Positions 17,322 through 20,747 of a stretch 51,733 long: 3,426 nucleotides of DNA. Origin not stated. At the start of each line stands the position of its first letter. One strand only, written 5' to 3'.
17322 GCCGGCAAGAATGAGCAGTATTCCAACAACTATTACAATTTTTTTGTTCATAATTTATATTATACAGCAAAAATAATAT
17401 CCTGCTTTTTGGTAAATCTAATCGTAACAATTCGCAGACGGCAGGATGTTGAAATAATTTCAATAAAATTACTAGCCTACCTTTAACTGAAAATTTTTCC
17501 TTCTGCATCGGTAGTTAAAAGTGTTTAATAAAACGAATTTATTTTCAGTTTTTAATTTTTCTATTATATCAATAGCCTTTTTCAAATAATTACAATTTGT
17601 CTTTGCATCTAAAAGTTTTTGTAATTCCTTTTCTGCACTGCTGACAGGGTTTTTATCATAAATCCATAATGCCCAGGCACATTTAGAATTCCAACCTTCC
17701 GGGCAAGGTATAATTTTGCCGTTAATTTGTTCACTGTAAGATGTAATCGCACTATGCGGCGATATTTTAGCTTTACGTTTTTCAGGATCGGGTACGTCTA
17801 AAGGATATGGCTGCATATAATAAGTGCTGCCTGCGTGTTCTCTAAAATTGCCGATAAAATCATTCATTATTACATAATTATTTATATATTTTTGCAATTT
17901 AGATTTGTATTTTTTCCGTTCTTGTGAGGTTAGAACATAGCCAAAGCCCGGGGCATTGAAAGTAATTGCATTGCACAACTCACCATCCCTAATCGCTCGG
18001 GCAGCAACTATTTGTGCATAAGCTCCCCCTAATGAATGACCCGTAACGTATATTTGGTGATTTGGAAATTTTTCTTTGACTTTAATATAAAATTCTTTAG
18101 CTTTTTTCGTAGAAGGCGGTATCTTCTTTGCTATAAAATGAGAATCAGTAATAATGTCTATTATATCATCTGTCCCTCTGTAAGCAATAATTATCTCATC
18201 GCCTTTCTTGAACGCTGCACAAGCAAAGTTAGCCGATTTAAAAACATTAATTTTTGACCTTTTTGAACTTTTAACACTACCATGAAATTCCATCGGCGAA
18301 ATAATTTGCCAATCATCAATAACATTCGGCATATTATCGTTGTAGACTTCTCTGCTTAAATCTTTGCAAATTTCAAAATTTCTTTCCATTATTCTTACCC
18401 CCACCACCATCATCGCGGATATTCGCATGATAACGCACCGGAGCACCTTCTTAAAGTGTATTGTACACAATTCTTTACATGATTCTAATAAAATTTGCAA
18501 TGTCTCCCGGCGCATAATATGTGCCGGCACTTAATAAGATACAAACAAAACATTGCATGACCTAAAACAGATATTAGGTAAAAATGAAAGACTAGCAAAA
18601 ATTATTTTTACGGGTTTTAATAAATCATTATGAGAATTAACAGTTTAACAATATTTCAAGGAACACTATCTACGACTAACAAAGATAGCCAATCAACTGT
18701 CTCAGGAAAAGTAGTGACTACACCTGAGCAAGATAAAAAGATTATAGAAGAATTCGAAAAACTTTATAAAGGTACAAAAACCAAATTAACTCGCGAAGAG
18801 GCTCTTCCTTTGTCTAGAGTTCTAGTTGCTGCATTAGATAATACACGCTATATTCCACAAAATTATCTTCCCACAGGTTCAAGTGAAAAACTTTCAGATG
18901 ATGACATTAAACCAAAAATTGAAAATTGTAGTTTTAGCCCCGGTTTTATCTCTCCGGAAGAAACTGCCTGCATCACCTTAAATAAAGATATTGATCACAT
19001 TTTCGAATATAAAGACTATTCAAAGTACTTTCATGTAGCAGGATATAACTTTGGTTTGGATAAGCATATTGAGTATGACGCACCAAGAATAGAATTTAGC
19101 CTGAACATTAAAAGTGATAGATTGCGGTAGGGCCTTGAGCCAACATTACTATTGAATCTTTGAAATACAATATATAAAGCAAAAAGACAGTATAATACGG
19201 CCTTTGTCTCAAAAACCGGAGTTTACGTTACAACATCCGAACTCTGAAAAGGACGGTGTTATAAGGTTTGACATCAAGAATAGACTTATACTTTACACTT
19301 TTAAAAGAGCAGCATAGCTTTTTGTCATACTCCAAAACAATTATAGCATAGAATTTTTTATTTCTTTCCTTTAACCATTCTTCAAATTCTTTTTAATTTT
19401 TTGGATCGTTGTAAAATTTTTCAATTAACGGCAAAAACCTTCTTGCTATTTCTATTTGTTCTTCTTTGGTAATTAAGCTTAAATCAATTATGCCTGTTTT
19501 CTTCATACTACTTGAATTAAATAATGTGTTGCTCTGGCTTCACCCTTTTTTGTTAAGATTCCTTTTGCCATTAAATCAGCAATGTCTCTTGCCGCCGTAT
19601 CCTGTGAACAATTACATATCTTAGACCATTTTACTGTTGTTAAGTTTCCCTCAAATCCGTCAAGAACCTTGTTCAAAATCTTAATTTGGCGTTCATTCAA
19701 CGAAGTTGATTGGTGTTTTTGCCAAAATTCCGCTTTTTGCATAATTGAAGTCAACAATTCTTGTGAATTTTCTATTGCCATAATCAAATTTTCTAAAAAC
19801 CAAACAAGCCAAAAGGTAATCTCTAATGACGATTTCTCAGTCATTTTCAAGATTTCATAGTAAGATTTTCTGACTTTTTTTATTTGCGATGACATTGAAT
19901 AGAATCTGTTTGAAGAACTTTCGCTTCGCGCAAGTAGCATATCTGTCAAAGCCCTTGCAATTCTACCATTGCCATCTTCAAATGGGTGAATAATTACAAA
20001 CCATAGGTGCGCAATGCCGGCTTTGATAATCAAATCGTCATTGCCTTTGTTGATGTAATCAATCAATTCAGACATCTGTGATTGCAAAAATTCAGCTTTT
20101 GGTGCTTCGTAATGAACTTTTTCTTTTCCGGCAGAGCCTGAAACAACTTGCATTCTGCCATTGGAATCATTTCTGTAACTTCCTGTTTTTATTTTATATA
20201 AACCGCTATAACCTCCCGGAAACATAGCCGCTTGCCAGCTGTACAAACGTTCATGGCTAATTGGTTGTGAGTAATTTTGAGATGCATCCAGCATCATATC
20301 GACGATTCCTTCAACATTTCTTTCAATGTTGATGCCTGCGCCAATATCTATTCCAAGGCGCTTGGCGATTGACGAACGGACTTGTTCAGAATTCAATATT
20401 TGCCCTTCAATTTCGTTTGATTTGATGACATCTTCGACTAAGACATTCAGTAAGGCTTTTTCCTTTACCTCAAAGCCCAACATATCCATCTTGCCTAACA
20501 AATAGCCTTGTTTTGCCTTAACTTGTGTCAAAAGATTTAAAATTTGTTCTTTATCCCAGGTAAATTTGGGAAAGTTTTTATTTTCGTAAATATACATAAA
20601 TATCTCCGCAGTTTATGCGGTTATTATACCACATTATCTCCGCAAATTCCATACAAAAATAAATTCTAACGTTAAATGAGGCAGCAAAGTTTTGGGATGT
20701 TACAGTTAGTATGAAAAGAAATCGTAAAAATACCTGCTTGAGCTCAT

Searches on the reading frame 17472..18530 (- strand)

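Call 72: search_protein_families(library=pfam, proteins=[window:17472-18530:-], max_evalue=0.00001)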
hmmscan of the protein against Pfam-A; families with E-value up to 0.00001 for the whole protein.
window:17472-18530:- (352 aa): 2 families
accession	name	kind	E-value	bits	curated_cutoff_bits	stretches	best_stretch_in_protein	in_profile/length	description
PF11187.14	Mbeg1-like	-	1.9e-12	47.6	21.1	1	97-222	22-151/224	Mbeg1-like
PF01764.32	Lipase_3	-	8.2e-11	42.4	22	1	150-227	55-133/140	Lipase (class 3)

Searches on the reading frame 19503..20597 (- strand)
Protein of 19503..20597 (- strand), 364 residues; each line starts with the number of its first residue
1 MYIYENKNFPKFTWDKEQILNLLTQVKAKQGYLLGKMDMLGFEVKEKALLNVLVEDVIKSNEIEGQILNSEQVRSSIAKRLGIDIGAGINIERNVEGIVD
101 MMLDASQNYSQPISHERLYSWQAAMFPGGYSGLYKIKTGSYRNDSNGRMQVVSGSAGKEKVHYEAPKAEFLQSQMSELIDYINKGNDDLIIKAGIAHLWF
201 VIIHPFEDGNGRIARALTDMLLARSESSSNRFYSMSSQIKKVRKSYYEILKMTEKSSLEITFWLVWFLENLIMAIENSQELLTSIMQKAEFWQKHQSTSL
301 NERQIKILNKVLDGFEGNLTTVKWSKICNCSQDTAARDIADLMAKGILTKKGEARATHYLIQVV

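Call 72: search_protein_families(library=pfam, proteins=[window:19503-20597:-], max_evalue=0.00001)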
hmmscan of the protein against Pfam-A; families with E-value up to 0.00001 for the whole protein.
window:19503-20597:- (364 aa): 2 families
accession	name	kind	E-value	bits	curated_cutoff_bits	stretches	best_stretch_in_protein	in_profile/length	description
PF13776.11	DUF4172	-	3.6e-31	107.7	25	1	2-83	1-82/82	Domain of unknown function (DUF4172)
PF02661.23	Fic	-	2.3e-17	64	24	1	113-222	2-93/93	Fic/DOC family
